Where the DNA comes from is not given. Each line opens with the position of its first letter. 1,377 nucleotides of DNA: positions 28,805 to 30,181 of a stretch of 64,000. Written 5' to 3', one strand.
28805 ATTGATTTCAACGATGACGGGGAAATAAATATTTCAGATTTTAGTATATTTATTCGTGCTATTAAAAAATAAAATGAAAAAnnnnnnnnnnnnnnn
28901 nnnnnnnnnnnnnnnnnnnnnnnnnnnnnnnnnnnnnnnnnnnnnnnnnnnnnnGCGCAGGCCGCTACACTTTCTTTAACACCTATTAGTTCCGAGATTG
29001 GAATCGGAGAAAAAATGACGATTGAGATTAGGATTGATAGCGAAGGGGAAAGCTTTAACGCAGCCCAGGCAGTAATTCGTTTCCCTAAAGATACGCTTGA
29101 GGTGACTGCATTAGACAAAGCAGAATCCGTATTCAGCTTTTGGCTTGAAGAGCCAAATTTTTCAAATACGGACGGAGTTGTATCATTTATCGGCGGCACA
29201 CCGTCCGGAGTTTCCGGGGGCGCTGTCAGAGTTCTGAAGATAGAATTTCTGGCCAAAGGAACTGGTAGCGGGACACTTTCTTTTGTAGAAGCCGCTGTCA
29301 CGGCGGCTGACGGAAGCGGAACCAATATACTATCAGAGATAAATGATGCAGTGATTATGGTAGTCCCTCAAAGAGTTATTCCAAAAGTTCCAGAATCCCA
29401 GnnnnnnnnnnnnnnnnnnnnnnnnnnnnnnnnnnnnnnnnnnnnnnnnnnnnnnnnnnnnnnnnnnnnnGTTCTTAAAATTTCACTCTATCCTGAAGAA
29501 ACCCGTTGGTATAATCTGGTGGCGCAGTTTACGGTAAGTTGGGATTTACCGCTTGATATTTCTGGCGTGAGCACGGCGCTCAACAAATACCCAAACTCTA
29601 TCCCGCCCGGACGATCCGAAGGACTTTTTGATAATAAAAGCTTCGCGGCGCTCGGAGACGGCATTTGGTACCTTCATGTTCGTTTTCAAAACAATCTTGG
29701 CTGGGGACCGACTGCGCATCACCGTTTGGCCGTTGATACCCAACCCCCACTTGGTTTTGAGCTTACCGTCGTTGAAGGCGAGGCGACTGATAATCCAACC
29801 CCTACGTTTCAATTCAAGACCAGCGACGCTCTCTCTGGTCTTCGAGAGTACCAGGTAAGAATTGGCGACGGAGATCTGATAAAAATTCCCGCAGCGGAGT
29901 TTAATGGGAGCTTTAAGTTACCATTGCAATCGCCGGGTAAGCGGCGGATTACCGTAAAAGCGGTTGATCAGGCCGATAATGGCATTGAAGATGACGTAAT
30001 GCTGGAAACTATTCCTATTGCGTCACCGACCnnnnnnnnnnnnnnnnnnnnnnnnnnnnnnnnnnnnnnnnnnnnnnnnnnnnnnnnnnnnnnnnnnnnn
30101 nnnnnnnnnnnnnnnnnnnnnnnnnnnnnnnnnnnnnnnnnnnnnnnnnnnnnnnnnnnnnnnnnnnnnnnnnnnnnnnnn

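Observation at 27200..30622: Adjacent dockerin-bearing and cohesin-like surface proteins downstream of a two-component pair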

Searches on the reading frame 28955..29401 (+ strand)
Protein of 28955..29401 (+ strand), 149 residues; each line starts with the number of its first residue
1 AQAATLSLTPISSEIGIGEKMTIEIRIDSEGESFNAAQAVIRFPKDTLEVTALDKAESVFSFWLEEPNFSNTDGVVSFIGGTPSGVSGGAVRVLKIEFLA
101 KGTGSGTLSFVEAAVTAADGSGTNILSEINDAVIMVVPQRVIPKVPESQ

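Call 25: predict_structure(alignment_id=A2)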
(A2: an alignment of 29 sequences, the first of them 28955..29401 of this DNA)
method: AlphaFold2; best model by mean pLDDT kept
length: 149 residues; sequences in the alignment: 29
mean_pLDDT: 91.1   pTM: 0.82
mean pLDDT of the five models: 91.1, 90.0, 89.9, 87.7, 86.6
residues with pLDDT >= 90: 119; 70-90: 18; 50-70: 11; < 50: 1
segments of 3 or more residues with pLDDT < 50: none
pLDDT, mean of each block of 10 residues (from residue 1): 88 94 95 94 97 94 92 97 90 97 94 93 93 89 57
secondary structure, 60 per line:
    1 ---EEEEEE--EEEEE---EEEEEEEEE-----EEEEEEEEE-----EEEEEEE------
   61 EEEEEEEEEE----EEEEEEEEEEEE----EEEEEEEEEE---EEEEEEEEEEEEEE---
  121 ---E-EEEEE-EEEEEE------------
elements in order: E4-9 E12-16 E20-28 E34-42 E48-54 E61-70 E75-86 E91-100 E104-117 E126-130 E132-137
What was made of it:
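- On Cohesin (Pfam PF00963): Its strands at model residues 4-16, 20-28, 34-42, 48-54, 61-70, 75-86, 91-100, 104-117 and 126-137 give nine strands (call 25).
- The AF2 model has pLDDT 91.1 and pTM 0.82 (call 25).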

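Call 84: search_solved_structures(query=A2, max_evalue=10, show_alignments=1)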
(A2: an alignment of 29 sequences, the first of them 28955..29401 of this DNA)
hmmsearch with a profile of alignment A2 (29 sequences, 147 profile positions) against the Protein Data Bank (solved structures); distinct sequences matched with E-value up to 10: 9.
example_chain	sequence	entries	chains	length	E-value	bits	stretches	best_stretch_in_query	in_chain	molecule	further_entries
5m2o_A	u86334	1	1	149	0.073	15.9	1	8-61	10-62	Putative cellulosomal scaffoldin protein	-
5aoz_A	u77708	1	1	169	0.099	15.4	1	8-61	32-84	PUTATIVE CELLULOSOMAL SCAFFOLDIN PROTEIN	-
5m2s_A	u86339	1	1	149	0.12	15.2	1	12-60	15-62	Putative cellulosomal scaffoldin protein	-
8q30_A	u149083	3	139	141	0.29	13.9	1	67-115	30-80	DUF4352 domain-containing protein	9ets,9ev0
5ix3_A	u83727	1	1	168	0.52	13.1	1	45-71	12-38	Diamine N-acetyltransferase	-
8fv0_C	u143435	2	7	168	0.52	13.1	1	45-71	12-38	Diamine N-acetyltransferase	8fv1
5eyx_A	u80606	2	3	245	0.94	12.3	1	18-82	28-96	Centrolobium tomentosum lectin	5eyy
3d1n_I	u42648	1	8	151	1.1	12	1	39-84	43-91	POU domain, class 6, transcription factor 1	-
5g5d_A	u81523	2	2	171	1.2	12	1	3-51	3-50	CELLULOSOME ANCHORING PROTEIN COHESIN REGION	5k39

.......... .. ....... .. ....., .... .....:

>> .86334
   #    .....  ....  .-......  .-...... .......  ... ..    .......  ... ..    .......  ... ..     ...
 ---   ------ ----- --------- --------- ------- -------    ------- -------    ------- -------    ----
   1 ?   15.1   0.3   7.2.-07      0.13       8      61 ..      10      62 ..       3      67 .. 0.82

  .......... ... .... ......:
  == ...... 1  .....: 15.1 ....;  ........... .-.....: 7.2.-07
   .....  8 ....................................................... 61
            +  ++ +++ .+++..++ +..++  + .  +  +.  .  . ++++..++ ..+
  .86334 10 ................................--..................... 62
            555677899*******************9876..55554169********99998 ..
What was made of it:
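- On Cohesin (Pfam PF00963): The profile-vs-PDB search gives cohesins only at E 0.07-0.12 (call 84).
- The top 3 PDB profile hits are cohesins, E 0.07-0.12 (call 84).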

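Call 87: search_protein_representatives(alignment_id=A2)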
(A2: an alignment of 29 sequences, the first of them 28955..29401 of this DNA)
Query: 29 sequences, 147 profile positions. Proteins with E-value up to 0.001 (for the whole library): 8885; up to 1e-10: 4371; up to 1e-30: 419. The best 150 are listed.
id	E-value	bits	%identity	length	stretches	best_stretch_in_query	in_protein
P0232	9.9e-60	216.6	-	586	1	1-144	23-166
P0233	2.1e-59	215.6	-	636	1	1-145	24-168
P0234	6.7e-59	213.9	-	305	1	1-144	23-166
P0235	1.5e-57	209.6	-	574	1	1-142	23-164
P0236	6.7e-57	207.5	-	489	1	9-144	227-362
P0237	4.5e-56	204.8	-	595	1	1-144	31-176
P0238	6.2e-56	204.3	-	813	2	2-137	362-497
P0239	9.3e-56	203.7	-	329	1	1-145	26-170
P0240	3.3e-54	198.7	-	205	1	1-143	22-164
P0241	3.5e-54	198.6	-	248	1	1-142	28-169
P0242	3.7e-53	195.3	-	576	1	2-144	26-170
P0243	4.2e-53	195.1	-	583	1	2-144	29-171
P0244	2.2e-52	192.8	-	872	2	1-142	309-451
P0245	2.7e-52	192.5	-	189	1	1-143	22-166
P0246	2.8e-52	192.5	-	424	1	1-143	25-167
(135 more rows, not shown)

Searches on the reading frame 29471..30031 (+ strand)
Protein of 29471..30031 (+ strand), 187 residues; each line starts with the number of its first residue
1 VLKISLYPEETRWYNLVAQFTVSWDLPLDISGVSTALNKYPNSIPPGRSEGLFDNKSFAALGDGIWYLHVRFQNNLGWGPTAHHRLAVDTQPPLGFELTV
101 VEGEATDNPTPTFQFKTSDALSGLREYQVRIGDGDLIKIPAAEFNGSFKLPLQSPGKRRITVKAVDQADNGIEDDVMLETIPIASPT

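Call 66: search_protein_families(library=pfam, proteins=[window:29471-30031:+], max_evalue=1)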
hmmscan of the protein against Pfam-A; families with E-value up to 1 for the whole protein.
seq(187 aa): 0 families
